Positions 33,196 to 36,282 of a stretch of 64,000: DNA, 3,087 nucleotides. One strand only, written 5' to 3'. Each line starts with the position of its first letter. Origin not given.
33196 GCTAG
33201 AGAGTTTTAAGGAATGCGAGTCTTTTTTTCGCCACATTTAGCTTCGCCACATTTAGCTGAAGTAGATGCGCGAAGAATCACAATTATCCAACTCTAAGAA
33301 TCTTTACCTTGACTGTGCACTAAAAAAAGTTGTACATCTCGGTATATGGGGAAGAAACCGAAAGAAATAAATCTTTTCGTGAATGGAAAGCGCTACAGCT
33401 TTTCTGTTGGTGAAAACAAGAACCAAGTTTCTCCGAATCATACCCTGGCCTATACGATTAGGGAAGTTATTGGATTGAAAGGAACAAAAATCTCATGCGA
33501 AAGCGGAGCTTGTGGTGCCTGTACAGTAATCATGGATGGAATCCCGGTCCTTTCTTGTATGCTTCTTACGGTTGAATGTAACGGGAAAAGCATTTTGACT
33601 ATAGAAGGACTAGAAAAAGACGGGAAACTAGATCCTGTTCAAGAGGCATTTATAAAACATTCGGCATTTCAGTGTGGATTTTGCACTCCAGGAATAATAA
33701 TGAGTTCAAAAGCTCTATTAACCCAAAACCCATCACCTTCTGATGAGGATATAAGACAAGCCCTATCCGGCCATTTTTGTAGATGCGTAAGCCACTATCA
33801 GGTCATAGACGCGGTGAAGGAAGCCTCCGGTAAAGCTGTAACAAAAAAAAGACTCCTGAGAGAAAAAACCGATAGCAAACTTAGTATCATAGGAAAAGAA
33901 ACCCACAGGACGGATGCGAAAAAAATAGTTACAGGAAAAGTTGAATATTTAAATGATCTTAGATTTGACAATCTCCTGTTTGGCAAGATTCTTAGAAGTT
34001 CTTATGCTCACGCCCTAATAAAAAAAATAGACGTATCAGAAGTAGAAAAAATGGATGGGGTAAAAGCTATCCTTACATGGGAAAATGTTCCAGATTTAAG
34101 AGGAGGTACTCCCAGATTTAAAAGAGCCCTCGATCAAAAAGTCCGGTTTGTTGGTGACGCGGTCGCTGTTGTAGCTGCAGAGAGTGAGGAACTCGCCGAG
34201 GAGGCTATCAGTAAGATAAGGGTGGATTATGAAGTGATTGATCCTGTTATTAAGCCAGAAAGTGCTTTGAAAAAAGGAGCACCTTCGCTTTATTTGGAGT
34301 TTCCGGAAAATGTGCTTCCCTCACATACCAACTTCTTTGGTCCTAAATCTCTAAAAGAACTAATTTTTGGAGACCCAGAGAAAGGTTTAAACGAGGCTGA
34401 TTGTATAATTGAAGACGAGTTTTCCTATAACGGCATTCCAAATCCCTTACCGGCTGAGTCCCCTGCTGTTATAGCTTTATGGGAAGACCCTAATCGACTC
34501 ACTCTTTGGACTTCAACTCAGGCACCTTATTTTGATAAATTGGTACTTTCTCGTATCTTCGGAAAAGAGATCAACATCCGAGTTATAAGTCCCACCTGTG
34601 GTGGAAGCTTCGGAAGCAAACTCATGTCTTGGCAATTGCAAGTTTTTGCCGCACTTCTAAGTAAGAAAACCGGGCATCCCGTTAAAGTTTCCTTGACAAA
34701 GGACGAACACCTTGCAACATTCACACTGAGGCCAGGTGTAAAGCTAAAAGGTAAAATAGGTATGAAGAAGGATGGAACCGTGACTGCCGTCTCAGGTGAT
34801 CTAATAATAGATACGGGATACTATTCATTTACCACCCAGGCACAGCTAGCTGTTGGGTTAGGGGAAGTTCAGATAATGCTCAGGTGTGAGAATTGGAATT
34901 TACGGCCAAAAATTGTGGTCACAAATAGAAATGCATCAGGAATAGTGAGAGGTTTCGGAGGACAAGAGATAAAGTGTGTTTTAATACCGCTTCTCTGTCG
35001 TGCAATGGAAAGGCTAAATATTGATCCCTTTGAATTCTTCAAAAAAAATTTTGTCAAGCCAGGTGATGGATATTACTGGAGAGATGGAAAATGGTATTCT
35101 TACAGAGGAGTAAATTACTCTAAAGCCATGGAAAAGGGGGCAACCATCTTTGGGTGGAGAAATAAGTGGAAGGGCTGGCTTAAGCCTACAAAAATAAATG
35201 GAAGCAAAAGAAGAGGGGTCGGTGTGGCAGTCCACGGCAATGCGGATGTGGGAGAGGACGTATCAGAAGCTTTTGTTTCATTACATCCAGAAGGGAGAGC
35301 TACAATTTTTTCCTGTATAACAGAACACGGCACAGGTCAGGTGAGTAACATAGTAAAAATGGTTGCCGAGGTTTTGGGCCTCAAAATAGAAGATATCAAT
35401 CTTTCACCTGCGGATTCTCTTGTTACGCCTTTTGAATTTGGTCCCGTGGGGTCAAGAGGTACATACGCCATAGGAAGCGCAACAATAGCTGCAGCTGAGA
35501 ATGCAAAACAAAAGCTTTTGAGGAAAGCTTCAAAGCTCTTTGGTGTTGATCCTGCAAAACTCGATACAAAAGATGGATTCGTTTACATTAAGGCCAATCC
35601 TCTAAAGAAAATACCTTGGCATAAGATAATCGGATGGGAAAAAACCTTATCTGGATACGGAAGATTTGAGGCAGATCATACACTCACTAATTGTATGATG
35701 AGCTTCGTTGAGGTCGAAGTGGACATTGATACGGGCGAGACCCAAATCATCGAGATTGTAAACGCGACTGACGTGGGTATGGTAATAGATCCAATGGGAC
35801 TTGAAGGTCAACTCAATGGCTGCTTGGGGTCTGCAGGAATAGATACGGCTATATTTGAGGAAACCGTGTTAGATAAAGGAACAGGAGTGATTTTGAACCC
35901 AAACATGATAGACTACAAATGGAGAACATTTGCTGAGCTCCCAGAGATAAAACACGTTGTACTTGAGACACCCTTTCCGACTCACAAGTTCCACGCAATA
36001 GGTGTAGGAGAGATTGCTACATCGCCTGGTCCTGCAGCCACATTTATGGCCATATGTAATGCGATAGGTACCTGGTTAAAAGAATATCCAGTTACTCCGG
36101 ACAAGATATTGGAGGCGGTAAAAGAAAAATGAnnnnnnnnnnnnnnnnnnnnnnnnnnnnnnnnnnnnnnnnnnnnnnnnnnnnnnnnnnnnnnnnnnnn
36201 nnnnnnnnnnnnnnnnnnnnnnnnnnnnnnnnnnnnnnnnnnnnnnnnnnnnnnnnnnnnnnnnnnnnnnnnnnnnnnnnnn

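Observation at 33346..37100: XDH-family enzyme with fused 2Fe-2S/Moco subunit and a 4-hydroxybenzoyl-CoA-reductase (HcrB)-type Cys-rich insertion in the FAD subunit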

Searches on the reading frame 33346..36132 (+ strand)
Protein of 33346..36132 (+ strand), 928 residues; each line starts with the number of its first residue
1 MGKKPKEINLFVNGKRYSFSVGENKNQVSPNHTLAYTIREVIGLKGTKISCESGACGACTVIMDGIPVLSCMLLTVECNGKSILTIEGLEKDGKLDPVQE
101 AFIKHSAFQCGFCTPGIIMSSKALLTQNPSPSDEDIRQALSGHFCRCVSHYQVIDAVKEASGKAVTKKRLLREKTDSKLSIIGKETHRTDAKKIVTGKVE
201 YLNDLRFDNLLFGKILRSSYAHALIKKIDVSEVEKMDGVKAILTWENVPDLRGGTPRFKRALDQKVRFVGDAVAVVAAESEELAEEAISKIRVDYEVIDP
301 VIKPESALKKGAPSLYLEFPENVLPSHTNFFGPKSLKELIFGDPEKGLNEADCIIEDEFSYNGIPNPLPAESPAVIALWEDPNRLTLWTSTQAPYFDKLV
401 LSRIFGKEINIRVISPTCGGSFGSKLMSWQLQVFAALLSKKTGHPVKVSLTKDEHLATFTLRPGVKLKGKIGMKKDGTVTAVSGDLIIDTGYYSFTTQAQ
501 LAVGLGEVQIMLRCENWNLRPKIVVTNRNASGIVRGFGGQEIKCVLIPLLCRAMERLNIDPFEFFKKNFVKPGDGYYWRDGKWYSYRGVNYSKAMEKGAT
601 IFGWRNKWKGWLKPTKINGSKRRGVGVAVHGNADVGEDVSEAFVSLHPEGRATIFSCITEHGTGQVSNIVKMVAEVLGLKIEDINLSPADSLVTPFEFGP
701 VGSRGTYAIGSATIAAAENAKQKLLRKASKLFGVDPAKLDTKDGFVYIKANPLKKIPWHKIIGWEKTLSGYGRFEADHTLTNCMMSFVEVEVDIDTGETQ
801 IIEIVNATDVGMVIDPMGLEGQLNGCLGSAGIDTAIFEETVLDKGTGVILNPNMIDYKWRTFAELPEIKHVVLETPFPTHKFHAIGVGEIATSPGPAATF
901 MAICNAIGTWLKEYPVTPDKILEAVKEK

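Call 3: search_protein_families(library=pfam, proteins=[window:33346-36132:+])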
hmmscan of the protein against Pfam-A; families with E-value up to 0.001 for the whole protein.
window:33346-36132:+ (928 aa): 6 families
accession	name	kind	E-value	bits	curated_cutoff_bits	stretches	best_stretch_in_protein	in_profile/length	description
PF02738.23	MoCoBD_1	-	7.3e-50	169.8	27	1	339-569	13-244/244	Molybdopterin cofactor-binding domain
PF20256.3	MoCoBD_2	-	1e-49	170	27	1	615-866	18-283/283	Molybdopterin cofactor-binding domain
PF01799.25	Fer2_2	-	5.8e-29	100.5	30.3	1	85-158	1-75/75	[2Fe-2S] binding domain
PF01315.27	Ald_Xan_dh_C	-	1.2e-25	90.4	31.3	1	196-297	1-108/110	Aldehyde oxidase and xanthine dehydrogenase, a/b hammerhead domain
PF13085.11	Fer2_3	-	2.1e-05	24.9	27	1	49-90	50-90/107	2Fe-2S iron-sulfur cluster binding domain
PF00111.32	Fer2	-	0.00047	20.5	21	0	28-64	12-48/77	2Fe-2S iron-sulfur cluster binding domain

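Call 4: search_protein_families(library=ncbifam, proteins=[window:33346-36132:+])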
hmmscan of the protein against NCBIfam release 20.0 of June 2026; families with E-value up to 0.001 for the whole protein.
window:33346-36132:+ (928 aa): 20 families
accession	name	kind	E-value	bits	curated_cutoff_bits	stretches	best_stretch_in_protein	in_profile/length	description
NF007426.0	PRK09970.1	equivalog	9e-121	404.3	916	1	180-927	4-757/761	xanthine dehydrogenase molybdenum-binding subunit XdhA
NF043082.1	XdhA_XDHase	equivalog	9.4e-121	404.3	780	1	182-927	1-754/758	xanthine dehydrogenase subunit XdhA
NF045668.1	pterin_aldehy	equivalog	8.8e-116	388.1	1100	1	28-926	16-905/905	molybdopterin-dependent aldehyde oxidoreductase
TIGR03194.1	4hydrxCoA_A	equivalog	2.1e-110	370.4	994.55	1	189-924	4-745/746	4-hydroxybenzoyl-CoA reductase subunit alpha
NF041018.1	glyceraldDH_alpha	equivalog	9e-106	355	790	1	181-922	2-741/741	glyceraldehyde dehydrogenase subunit alpha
TIGR03311.1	Se_dep_XDH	equivalog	1.2e-105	354.4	830.45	2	18-728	2-682/848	selenium-dependent xanthine dehydrogenase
TIGR03196.1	pucD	equivalog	4.7e-96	322.9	783.65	1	181-921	2-754/763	xanthine dehydrogenase subunit D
TIGR03313.1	Se_sel_red_Mo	hypoth_equivalog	7.6e-89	298.6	1101.9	2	341-925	361-949/951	molybdopterin-dependent oxidoreductase Mo/Fe-S-binding subunit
NF040766.1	CODH_aero_grp5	exception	8.1e-77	259.1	950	2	181-761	4-590/785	aerobic carbon-monoxide dehydrogenase large subunit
NF041671.1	peri_hyde_PaoC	equivalog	9.1e-73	245.8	1180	1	178-926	14-732/735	aldehyde oxidoreductase molybdenum-binding subunit PaoC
TIGR02416.1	CO_dehy_Mo_lg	equivalog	2.9e-67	227.4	991.15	1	193-907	4-750/770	aerobic carbon-monoxide dehydrogenase large subunit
NF041020.1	glyceraldDH_gamma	equivalog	1.6e-53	180.7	290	1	8-163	13-161/164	glyceraldehyde dehydrogenase subunit gamma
TIGR02969.1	mam_aldehyde_ox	subfamily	3.9e-47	160.5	1912.3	2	10-159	5-159/1330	aldehyde oxidase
TIGR03193.1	4hydroxCoAred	equivalog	1.1e-45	155.2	257.8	1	26-160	13-147/148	4-hydroxybenzoyl-CoA reductase subunit gamma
NF043084.2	XdhC_XDHase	equivalog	1.3e-45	154.6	217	1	7-160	2-149/151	xanthine dehydrogenase subunit XdhC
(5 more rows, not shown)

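Call 6: search_solved_structures(query=window:33346-36129:+, show_alignments=1)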
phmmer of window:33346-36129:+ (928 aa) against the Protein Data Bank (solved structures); distinct sequences matched with E-value up to 0.001: 58.
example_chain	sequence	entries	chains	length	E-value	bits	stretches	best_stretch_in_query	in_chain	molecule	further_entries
1rm6_A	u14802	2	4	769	3e-73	250.4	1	182-925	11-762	4-hydroxybenzoyl-CoA reductase alpha subunit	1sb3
1sij_A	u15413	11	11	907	9.6e-73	248.7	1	32-926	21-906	Aldehyde oxidoreductase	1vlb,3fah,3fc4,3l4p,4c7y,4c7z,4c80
1dgj_A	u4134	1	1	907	5.7e-72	246.2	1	27-925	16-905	ALDEHYDE OXIDOREDUCTASE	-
8uem_A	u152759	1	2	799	4.7e-62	213.4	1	187-926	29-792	Carbon monoxide dehydrogenase (Large chain), CoxL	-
1zxi_B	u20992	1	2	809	1e-55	192.4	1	177-894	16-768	Carbon monoxide dehydrogenase large chain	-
1n5w_B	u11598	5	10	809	1.4e-55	192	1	177-894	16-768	Carbon monoxide dehydrogenase large chain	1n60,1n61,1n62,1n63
3una_A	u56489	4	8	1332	2.8e-54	187.6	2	177-907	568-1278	Xanthine dehydrogenase/oxidase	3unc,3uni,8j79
1fo4_A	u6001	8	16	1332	2.8e-54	187.6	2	177-907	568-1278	XANTHINE DEHYDROGENASE | Xanthine dehydrogenase/oxidase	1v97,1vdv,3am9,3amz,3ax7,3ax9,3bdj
1n5x_A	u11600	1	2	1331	3e-54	187.5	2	177-907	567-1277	Xanthine Dehydrogenase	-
1t3q_B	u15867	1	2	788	7e-54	186.3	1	178-927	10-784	quinoline 2-oxidoreductase large subunit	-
3zyv_A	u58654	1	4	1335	2.3e-51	178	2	188-918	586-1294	AOX3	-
2e1q_A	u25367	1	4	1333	4e-50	173.9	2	176-879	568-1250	Xanthine dehydrogenase/oxidase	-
2ckj_A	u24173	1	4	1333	8.3e-50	172.8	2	176-879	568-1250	XANTHINE OXIDOREDUCTASE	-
1wyg_A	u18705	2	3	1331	6.4e-49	169.9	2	7-155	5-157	Xanthine dehydrogenase/oxidase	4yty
4yrw_A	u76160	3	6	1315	1e-48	169.2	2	7-155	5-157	Xanthine dehydrogenase/oxidase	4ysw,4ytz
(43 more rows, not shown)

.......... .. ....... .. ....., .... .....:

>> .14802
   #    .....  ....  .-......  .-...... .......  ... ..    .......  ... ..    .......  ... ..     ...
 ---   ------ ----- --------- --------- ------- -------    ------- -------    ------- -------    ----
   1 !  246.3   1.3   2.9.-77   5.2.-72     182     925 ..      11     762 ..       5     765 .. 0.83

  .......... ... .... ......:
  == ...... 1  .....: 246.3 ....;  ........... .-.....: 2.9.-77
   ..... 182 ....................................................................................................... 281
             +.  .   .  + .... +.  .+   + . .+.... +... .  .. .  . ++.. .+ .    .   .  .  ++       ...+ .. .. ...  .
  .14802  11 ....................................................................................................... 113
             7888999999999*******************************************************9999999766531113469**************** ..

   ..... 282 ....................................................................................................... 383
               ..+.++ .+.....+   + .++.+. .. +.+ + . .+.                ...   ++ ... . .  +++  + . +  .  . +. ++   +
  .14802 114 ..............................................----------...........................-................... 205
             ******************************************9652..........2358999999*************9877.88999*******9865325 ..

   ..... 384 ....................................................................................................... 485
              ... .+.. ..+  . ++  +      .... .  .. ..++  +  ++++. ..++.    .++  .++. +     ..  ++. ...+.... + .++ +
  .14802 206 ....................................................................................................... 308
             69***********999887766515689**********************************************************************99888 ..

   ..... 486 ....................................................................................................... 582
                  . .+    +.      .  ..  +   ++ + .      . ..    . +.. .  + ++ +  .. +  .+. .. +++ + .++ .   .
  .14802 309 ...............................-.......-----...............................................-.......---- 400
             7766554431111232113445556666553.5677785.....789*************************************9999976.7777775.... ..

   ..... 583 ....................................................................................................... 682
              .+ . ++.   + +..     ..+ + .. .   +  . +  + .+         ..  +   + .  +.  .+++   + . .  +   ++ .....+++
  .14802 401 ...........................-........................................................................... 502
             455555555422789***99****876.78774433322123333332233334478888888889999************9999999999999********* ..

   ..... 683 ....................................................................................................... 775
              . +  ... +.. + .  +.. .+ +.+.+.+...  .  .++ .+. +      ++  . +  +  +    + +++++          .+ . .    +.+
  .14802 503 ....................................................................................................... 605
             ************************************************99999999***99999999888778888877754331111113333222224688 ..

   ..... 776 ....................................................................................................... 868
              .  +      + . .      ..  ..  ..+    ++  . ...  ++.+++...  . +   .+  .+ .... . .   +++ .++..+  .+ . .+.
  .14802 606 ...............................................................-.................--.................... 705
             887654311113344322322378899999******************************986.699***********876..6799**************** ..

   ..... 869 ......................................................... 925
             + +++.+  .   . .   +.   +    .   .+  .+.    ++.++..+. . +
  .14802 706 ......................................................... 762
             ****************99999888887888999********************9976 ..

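Call 14: find_homologous_proteins(query=window:33346-36129:+, max_evalue=1e-20)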
Query window:33346-36129:+ (928 aa): 2640 proteins with E <= 1e-20 among 8000 candidates; the best 120 are listed.
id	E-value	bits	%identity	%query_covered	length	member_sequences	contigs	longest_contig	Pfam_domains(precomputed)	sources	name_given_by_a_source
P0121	0.0e+0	2141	100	100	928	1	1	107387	PF02738.24,PF20256.4,PF01799.26,PF01315.28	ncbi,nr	ncbi:MAG: molybdopterin-dependent oxidoreductase [Deltaproteobacteria bacterium]|nr:molybdopterin-de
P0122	0.0e+0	1701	76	100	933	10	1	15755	PF02738.24,PF20256.4,PF01799.26,PF00111.33,PF13085.12,PF01315.28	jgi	jgi:xanthine dehydrogenase molybdenum-binding subunit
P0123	0.0e+0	1675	75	100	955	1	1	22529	PF02738.24,PF20256.4,PF01799.26,PF13085.12,PF01315.28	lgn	-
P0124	0.0e+0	1665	74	100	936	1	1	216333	PF02738.24,PF20256.4,PF01799.26,PF00111.33,PF01315.28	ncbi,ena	-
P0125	0.0e+0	1550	69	100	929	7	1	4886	PF02738.24,PF20256.4,PF01799.26,PF01315.28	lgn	-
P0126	0.0e+0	1497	66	99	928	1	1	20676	PF02738.24,PF20256.4,PF01799.26,PF13085.12,PF01315.28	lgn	-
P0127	0.0e+0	1378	63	100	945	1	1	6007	PF02738.24,PF20256.4,PF01799.26,PF13085.12,PF01315.28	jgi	jgi:CO/xanthine dehydrogenase Mo-binding subunit/aerobic-type carbon monoxide dehydrogenase small su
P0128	0.0e+0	1374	62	99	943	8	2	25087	PF02738.24,PF20256.4,PF01799.26,PF13085.12,PF01315.28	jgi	jgi:CO/xanthine dehydrogenase Mo-binding subunit/aerobic-type carbon monoxide dehydrogenase small su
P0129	0.0e+0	1361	61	99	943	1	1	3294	PF02738.24,PF20256.4,PF01799.26,PF13085.12,PF01315.28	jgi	-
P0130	0.0e+0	1358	61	99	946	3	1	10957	PF02738.24,PF20256.4,PF01799.26,PF13085.12,PF01315.28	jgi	jgi:xanthine dehydrogenase molybdenum-binding subunit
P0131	0.0e+0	1356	62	100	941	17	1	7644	PF02738.24,PF20256.4,PF01799.26,PF00111.33,PF13085.12,PF01315.28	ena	-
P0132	0.0e+0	1356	62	99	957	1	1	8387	PF02738.24,PF20256.4,PF01799.26,PF00111.33,PF13085.12,PF01315.28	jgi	jgi:xanthine dehydrogenase molybdenum-binding subunit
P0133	0.0e+0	1354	62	99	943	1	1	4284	PF02738.24,PF20256.4,PF01799.26,PF13085.12,PF01315.28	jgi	jgi:CO/xanthine dehydrogenase Mo-binding subunit/aerobic-type carbon monoxide dehydrogenase small su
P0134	0.0e+0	1349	62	99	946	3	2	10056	PF02738.24,PF20256.4,PF01799.26,PF00111.33,PF13085.12,PF01315.28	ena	-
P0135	0.0e+0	1346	61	99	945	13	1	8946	PF02738.24,PF20256.4,PF01799.26,PF13085.12,PF01315.28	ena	-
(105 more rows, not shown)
